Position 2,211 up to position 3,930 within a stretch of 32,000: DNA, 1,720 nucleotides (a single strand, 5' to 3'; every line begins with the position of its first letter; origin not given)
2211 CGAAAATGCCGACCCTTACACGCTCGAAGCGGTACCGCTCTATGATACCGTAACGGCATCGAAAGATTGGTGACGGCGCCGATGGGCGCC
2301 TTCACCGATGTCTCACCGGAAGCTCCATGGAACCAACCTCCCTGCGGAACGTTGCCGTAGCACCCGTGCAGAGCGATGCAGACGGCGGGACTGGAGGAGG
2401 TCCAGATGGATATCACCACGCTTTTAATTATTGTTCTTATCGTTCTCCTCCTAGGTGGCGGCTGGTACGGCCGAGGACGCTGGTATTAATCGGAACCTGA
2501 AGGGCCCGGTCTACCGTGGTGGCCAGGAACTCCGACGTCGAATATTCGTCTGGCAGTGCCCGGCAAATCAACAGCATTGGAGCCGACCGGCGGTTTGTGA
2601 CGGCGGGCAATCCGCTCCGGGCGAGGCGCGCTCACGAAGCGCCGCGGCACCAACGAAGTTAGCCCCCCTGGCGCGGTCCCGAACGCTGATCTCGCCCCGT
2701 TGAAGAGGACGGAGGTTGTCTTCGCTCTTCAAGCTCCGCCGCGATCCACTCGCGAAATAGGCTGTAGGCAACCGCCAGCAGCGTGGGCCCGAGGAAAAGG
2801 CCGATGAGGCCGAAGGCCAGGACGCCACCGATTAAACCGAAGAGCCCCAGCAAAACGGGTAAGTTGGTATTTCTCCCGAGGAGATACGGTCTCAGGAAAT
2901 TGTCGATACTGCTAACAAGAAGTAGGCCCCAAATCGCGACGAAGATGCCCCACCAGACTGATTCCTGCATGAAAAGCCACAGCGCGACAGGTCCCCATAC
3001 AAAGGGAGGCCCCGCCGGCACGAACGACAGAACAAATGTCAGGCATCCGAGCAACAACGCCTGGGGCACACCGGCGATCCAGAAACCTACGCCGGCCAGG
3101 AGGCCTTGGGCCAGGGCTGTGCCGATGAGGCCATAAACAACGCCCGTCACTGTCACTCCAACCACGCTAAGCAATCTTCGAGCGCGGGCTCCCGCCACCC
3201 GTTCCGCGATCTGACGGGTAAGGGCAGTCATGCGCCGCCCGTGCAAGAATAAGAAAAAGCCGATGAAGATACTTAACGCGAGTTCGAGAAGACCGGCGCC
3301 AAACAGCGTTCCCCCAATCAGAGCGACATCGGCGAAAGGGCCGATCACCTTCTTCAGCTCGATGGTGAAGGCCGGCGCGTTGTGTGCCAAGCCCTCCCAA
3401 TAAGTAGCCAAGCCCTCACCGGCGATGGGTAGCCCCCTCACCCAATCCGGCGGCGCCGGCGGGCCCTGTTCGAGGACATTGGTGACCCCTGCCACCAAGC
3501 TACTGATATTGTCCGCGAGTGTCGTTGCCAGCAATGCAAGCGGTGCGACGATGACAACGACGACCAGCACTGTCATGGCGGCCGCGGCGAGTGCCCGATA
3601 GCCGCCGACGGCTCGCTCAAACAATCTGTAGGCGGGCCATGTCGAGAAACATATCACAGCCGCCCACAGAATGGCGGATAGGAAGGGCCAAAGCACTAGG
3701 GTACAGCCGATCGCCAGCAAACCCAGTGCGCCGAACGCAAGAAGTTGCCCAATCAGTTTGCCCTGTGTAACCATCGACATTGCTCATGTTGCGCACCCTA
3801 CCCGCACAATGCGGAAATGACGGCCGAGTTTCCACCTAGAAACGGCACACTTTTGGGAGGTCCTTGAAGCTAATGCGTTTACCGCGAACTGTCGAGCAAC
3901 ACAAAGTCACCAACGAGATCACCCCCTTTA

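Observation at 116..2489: Three unannotated hydrophobic micro-ORFs, each with an SD and a general-stress (EcfG/RpoE2-type) promoter pattern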

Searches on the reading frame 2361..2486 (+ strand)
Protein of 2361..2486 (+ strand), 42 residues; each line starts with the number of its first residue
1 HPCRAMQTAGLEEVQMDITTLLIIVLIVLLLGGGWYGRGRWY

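Call 29: find_homologous_proteins(query=window:2361-2486:+, max_evalue=10)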
Query seq(42 aa) (42 aa): 102 proteins with E <= 10 among 103 candidates.
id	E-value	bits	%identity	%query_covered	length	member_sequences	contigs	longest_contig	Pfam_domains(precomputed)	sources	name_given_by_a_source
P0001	2.0e-15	73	100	76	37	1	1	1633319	-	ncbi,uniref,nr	ncbi:hypothetical protein SM11_pC0338 (plasmid) [Sinorhizobium meliloti SM11]|uniref:Uncharacterized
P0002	8.3e-12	61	-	-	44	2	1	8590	-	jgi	jgi:hypothetical protein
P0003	1.1e-11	61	-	-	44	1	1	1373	-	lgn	-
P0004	3.1e-11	60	-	-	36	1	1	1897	-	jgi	jgi:hypothetical protein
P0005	4.0e-11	59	-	-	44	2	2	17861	-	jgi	jgi:hypothetical protein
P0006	4.8e-11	59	-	-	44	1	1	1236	-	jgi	jgi:hypothetical protein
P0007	5.2e-11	59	-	-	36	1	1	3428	-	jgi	jgi:hypothetical protein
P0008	8.0e-11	58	82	67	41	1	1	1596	-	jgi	jgi:hypothetical protein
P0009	8.3e-11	58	71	74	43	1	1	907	-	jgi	jgi:hypothetical protein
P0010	8.7e-11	58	-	-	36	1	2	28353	-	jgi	jgi:hypothetical protein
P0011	9.9e-11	58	-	-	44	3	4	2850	-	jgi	jgi:hypothetical protein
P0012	1.8e-10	57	-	-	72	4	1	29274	-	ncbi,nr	ncbi:hypothetical protein CN190_21075 [Sinorhizobium meliloti]|nr:hypothetical protein CN190_21075 [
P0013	3.6e-10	56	-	-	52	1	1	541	-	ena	-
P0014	4.9e-10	56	-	-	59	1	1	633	-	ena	-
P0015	5.8e-10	56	91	74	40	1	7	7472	-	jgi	jgi:hypothetical protein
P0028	4.0e-9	53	-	-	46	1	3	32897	-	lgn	-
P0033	7.3e-9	52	-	-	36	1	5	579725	-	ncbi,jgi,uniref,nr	ncbi:hypothetical protein GGD55_001778 [Rhizobium giardinii]|jgi:hypothetical protein|uniref:Unchara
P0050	3.6e-8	50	84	74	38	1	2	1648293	-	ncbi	-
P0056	6.1e-8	49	81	74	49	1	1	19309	-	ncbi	-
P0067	2.0e-7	48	68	93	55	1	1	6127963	-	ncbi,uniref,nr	ncbi:hypothetical protein LHFGNBLO_004887 [Mesorhizobium sp. AR10]|uniref:hypothetical protein n=1 T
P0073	3.4e-7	47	66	74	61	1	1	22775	-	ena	-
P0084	2.2e-6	45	-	-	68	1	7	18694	-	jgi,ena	jgi:hypothetical protein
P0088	5.6e-6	43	-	-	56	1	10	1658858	-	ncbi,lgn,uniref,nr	ncbi:hypothetical protein [Sinorhizobium meliloti]|uniref:hypothetical protein n=1 Tax=Rhizobium mel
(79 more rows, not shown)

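Call 33: find_encoding_contigs(protein=P0033, flank=2500, max_places=3)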
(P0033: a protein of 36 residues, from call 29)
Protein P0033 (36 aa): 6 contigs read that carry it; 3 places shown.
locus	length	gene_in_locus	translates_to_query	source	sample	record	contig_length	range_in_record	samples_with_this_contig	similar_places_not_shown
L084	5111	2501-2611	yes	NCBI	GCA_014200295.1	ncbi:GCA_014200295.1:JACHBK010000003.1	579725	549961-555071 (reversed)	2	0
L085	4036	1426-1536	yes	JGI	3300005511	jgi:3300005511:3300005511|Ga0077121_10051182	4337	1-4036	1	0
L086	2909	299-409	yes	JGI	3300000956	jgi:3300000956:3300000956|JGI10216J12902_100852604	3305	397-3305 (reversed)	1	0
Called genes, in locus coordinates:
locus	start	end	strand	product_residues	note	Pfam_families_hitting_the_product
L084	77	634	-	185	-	PF00583:Acetyltransf_1, PF13302:Acetyltransf_3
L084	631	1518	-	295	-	PF00702:Hydrolase, PF12710:HAD, PF08282:Hydrolase_3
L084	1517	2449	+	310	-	PF01745:IPT, PF01715:IPPT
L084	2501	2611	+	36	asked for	-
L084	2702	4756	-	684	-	PF01580:FtsK_SpoIIIE (faint), PF01935:DUF87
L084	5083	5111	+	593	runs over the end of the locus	PF02776:TPP_enzyme_N, PF00205:TPP_enzyme_M, PF02775:TPP_enzyme_C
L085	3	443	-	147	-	?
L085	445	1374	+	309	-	PF01745:IPT, PF01715:IPPT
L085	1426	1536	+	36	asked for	-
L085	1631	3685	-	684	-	PF01580:FtsK_SpoIIIE (faint), PF01935:DUF87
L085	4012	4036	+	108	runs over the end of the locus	?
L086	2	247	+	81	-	?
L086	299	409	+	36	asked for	-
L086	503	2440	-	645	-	PF01580:FtsK_SpoIIIE (faint), PF01935:DUF87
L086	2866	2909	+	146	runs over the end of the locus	?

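Call 34: find_encoding_contigs(protein=P0067, flank=2500, max_places=2)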
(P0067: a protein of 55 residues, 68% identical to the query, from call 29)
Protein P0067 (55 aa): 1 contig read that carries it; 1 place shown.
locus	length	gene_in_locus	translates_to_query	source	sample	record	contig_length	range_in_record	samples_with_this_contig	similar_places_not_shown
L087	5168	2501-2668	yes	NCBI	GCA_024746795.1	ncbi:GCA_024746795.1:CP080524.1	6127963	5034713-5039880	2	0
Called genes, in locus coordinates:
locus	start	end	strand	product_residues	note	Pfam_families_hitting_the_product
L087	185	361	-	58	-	-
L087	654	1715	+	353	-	PF00989:PAS, PF13426:PAS_9, PF08447:PAS_3 (weak), PF07536:HWE_HK, PF07568:HisKA_2 (weak)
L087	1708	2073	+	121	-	PF00072:Response_reg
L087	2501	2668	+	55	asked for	-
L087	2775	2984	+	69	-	-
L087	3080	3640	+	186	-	PF01152:Bac_globin (faint)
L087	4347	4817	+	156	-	-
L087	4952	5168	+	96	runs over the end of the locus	-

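Call 35: find_encoding_contigs(protein=P0050, flank=2500, max_places=2)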
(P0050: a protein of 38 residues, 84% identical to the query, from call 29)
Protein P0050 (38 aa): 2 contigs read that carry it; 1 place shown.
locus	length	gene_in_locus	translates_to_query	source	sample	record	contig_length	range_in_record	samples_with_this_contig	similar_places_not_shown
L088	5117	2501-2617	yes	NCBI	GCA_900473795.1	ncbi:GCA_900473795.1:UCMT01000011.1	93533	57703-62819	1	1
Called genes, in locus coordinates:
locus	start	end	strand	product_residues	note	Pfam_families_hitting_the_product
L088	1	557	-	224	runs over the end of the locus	-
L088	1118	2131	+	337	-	PF01183:Glyco_hydro_25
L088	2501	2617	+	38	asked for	-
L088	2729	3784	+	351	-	PF00989:PAS, PF13426:PAS_9, PF08447:PAS_3, PF08448:PAS_4 (weak), PF07536:HWE_HK, PF07568:HisKA_2 (weak)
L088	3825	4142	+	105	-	PF00072:Response_reg (weak)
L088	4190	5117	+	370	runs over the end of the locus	PF01594:AI-2E_transport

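Call 56: find_related_loci(query=A4, collection=metagenome_contigs, flank=2000)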
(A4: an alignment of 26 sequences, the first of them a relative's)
Query A4 (37 aa) in metagenome_contigs; peptide patterns used: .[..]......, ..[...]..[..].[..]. (x = any residue, [..] = any of these).
600 stretches matched a pattern (row limit reached: there are more); 21 encode a relative of the query (tblastn E <= 1e-3); 21 distinct loci.
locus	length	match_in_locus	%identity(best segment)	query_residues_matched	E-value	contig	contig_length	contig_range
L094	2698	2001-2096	69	7-37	6e-11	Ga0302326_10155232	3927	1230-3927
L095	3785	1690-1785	66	7-37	1e-10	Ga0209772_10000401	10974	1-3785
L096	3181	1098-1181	68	11-37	1e-9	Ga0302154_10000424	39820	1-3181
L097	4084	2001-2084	68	11-37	1e-9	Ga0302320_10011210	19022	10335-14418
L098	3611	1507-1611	54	3-37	2e-9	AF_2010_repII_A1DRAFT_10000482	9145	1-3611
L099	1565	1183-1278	63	7-37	2e-9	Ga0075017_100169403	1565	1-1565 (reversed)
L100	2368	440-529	77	8-36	3e-9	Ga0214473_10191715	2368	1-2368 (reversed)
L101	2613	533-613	78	12-37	5e-9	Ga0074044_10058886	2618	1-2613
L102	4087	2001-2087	66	10-37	5e-7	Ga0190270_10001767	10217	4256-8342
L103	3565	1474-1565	93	7-37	2e-7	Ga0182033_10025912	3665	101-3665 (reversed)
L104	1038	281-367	59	7-33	2e-6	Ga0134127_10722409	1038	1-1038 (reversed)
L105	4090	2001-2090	60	2-31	2e-6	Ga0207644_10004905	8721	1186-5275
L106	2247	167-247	70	9-33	2e-6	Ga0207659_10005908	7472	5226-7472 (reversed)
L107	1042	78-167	60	8-37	5e-6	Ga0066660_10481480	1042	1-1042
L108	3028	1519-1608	60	2-31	7e-6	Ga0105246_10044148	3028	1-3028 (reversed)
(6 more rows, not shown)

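Call 61: find_encoding_contigs(protein=P0012, flank=2500, max_places=2)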
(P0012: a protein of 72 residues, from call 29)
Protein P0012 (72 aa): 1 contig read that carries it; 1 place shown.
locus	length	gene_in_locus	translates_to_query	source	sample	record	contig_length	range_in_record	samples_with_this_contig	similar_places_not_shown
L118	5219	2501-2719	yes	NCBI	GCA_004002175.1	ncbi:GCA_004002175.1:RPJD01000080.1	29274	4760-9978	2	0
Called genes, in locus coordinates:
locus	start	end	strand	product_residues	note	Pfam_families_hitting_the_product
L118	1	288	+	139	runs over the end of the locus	PF07681:DoxX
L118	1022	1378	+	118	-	PF25213:HVO_A0261_N (weak), PF01022:HTH_5, PF12840:HTH_20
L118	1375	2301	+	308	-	PF10604:Polyketide_cyc2 (faint), PF08327:AHSA1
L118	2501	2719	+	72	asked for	-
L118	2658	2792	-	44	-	-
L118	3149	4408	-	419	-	PF00083:Sugar_tr (weak), PF07690:MFS_1, PF12832:MFS_1_like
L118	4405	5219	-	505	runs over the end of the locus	PF01266:DAO (faint), PF01494:FAD_binding_3, PF21274:Rng_hyd_C (weak)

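Call 62: find_encoding_contigs(protein=P0056, flank=2500, max_places=2)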
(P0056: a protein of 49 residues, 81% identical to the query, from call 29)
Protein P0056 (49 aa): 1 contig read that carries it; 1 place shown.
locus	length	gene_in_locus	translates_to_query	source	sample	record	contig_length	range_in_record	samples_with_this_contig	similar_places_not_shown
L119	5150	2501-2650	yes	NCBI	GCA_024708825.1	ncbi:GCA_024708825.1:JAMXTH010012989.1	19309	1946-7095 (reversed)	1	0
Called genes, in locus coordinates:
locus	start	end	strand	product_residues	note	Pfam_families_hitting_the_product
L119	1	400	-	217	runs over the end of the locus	PF02798:GST_N, PF13409:GST_N_2 (weak), PF13417:GST_N_3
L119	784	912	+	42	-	-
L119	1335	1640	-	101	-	PF06169:DUF982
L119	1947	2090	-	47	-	-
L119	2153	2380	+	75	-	-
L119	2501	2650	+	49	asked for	-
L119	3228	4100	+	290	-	PF05992:SbmA_BacA, PF06472:ABC_membrane_2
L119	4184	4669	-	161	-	-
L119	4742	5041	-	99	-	-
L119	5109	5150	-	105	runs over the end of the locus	-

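Call 80: find_encoding_contigs(protein=P0088, flank=2000, max_places=2)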
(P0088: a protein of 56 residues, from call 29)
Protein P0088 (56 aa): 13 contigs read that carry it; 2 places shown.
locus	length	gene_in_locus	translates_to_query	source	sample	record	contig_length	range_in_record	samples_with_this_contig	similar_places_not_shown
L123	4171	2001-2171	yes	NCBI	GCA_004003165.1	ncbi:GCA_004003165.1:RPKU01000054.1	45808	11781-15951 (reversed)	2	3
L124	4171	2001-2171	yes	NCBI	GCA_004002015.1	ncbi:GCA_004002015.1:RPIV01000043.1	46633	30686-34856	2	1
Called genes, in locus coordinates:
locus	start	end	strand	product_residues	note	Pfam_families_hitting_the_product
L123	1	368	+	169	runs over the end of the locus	PF10025:DUF2267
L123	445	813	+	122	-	PF05239:PRC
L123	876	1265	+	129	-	PF04972:BON (weak)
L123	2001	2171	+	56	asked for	-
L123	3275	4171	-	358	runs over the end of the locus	PF12281:NTP_transf_8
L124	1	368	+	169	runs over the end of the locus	PF10025:DUF2267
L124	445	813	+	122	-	PF05239:PRC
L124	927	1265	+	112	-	PF04972:BON (weak)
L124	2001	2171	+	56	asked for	-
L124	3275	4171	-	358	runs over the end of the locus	PF12281:NTP_transf_8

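Call 90: search_protein_representatives(alignment_id=A4)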
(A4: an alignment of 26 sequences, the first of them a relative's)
Query: 26 sequences, 46 profile positions. Proteins with E-value up to 0.001 (for the whole library): 1865; up to 1e-10: 864; up to 1e-30: 0. The best 150 are listed.
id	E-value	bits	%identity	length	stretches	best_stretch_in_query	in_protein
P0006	1.5e-19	85.4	-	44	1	5-46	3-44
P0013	6.5e-19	83.4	-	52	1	13-46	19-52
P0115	8.4e-19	83.0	-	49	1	5-46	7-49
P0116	9.5e-19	82.9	-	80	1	6-46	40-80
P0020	2.5e-18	81.5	-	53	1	6-46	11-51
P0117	2.5e-18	81.5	-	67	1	8-46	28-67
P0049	2.5e-18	81.5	-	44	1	7-46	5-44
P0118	2.6e-18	81.5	-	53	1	6-46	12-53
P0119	2.8e-18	81.4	-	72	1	6-46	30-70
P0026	3.0e-18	81.3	-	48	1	10-46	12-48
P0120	3.4e-18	81.1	-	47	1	6-46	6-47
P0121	3.9e-18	80.9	-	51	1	6-46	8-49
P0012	4.0e-18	80.9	-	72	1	7-46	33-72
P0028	4.3e-18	80.8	-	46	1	1-46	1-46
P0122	5.2e-18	80.5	-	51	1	6-46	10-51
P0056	7.5e-18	80.0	-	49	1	6-46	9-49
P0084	1.6e-16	75.7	-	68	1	6-46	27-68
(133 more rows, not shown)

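Call 94: search_protein_families(library=pfam, proteins=[window:2376-2486:+], max_evalue=10)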
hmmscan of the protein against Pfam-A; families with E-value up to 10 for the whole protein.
seq(37 aa): 1 family
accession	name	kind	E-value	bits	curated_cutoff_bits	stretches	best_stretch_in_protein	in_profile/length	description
PF14991.11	MLANA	-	0.17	12.6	27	1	15-35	29-49/117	Protein melan-A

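Call 95: search_protein_families(library=pfam, alignment_id=A4, max_evalue=1)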
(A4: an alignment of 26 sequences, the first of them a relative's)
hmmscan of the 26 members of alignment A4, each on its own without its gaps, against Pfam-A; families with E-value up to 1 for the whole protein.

A. member 1, P0001 (37 aa): 1 family
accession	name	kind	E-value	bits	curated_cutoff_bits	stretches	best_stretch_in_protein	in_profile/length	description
PF14991.11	MLANA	-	0.17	12.6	27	1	15-35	29-49/117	Protein melan-A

B. families by the number of members that match (of 26 scanned): 9 families
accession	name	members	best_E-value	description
PF11752.14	DUF3309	10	0.00083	Protein of unknown function (DUF3309)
PF14991.11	MLANA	10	0.045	Protein melan-A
PF14283.11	CD1107-like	6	0.033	Mobile element protein CD1107-like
PF06072.16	Herpes_US9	2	0.061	Alphaherpesvirus tegument protein US9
PF11125.13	Phage_MS2_lysis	1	0.1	Bacteriophage MS2, lysis protein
PF09777.14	OSTMP1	1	0.12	Osteopetrosis-associated transmembrane protein 1 precursor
PF11660.13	DUF3262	1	0.13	Protein of unknown function (DUF3262)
PF19516.4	DUF6049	1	0.23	Family of unknown function (DUF6049)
PF02416.21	TatA_B_E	1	0.92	mttA/Hcf106 family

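Call 97: find_encoding_contigs(protein=P0028, flank=2500, max_places=1)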
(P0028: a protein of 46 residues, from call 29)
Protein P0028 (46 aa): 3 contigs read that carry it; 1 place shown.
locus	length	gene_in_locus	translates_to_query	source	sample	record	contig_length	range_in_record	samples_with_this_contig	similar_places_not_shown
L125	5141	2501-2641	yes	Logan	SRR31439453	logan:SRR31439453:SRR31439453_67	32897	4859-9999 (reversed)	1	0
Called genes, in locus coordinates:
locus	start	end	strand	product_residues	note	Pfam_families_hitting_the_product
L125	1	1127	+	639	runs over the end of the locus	PF02463:SMC_N (weak), PF13175:AAA_15, PF13476:AAA_23 (weak), PF13304:AAA_21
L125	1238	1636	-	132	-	-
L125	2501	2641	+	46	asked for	-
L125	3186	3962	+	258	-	PF00805:Pentapeptide, PF13576:Pentapeptide_3 (faint), PF25296:Decapeptide (faint), PF13599:Pentapeptide_4, PF00805:Pentapeptide (weak)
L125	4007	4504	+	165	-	PF01590:GAF, PF13185:GAF_2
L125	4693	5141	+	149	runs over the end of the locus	PF01641:SelR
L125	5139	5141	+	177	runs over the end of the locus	PF01625:PMSR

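Call 98: find_encoding_contigs(protein=P0073, flank=2500, max_places=1)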
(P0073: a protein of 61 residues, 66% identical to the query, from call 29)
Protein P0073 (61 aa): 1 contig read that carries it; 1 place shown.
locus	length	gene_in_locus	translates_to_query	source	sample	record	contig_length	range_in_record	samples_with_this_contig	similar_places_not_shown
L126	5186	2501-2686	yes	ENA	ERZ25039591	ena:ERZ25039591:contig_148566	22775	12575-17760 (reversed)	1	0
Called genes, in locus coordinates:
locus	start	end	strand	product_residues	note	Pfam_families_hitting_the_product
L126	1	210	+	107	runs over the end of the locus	-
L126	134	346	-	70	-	-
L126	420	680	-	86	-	-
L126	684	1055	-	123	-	PF03401:TctC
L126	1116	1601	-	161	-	PF03401:TctC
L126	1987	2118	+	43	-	-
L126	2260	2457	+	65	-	-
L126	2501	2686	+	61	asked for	-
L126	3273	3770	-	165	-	-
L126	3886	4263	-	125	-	PF03401:TctC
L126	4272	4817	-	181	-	PF03401:TctC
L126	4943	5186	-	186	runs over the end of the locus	PF03401:TctC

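Call 99: find_encoding_contigs(protein=P0010, flank=2500, max_places=1)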
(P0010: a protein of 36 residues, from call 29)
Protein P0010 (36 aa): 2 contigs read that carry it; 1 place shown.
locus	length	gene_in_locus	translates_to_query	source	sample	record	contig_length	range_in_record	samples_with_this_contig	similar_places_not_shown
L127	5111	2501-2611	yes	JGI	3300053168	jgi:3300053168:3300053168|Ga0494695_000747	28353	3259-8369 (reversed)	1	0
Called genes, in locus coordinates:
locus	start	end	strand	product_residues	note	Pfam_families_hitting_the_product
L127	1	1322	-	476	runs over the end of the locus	PF02878:PGM_PMM_I, PF02879:PGM_PMM_II, PF02880:PGM_PMM_III, PF00408:PGM_PMM_IV (faint)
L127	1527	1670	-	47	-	-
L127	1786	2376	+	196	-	-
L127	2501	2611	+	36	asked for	-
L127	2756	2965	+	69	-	PF00313:CSD, PF08206:OB_RNB (weak), PF23456:CSDE1 (weak)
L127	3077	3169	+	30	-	-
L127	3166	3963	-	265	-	PF02548:Pantoate_transf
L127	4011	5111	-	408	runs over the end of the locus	PF01266:DAO (faint), PF03486:HI0933_like (faint), PF07992:Pyr_redox_2, PF13450:NAD_binding_8 (faint), PF13738:Pyr_redox_3 (faint), PF00070:Pyr_redox, PF14759:Reductase_C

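Call 100: find_encoding_contigs(protein=P0084, flank=2500, max_places=1)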
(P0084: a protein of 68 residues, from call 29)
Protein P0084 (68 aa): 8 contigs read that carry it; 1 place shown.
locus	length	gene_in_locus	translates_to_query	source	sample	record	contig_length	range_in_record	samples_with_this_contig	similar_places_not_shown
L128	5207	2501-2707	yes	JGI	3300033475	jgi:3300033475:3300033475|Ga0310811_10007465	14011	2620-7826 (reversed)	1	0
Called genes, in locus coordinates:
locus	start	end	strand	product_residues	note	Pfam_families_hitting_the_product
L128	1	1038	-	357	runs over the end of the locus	PF08240:ADH_N, PF16912:Glu_dehyd_C (weak), PF00107:ADH_zinc_N, PF13602:ADH_zinc_N_2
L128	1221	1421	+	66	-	-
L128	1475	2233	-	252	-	PF13545:HTH_Crp_2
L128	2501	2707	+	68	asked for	-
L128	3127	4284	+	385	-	PF01594:AI-2E_transport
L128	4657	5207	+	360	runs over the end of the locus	PF00487:FA_desaturase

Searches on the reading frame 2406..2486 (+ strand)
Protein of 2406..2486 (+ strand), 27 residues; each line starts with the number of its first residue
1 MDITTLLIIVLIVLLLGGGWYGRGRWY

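Call 4: search_protein_families(library=pfam, proteins=[window:2406-2486:+], max_evalue=1)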
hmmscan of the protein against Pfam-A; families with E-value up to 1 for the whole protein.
seq(27 aa): 1 family
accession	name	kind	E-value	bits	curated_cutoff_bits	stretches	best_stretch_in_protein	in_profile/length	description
PF14991.11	MLANA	-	0.2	12.4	27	1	5-25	29-49/117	Protein melan-A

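Call 31: search_protein_families(library=ncbifam, proteins=[window:2406-2486:+], max_evalue=10)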
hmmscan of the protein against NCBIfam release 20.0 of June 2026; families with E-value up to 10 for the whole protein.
seq(27 aa): 3 families
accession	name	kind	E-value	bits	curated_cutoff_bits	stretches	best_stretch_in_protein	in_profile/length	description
NF002500.0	PRK01833.1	equivalog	0.044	14.1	115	1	2-18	5-21/74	Sec-independent protein translocase subunit TatA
NF002402.0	PRK01470.1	equivalog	0.053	13.1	71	1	1-18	3-20/53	twin arginine translocase protein A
TIGR01411.1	tatAE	subfamily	0.25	10.9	53.9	1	2-16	3-17/47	twin-arginine translocase TatA/TatE family subunit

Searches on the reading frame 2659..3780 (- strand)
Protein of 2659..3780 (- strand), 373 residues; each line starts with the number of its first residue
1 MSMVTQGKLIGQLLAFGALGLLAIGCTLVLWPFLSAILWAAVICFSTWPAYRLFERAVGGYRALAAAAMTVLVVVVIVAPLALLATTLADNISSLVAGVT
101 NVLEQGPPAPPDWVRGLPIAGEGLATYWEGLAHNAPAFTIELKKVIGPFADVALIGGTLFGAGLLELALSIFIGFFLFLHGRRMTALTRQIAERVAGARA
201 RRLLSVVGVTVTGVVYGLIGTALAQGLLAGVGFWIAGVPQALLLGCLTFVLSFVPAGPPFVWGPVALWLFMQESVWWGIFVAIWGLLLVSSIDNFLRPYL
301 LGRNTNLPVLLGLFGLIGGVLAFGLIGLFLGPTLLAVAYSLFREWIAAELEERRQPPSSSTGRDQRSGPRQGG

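Call 4: search_protein_families(library=pfam, proteins=[window:2659-3780:-], max_evalue=1)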
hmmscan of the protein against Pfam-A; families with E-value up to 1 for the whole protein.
window:2659-3780:- (373 aa): 1 family
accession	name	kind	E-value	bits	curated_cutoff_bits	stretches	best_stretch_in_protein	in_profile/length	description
PF01594.21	AI-2E_transport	-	3.1e-42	145.3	34.3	1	21-345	8-326/327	AI-2E family transporter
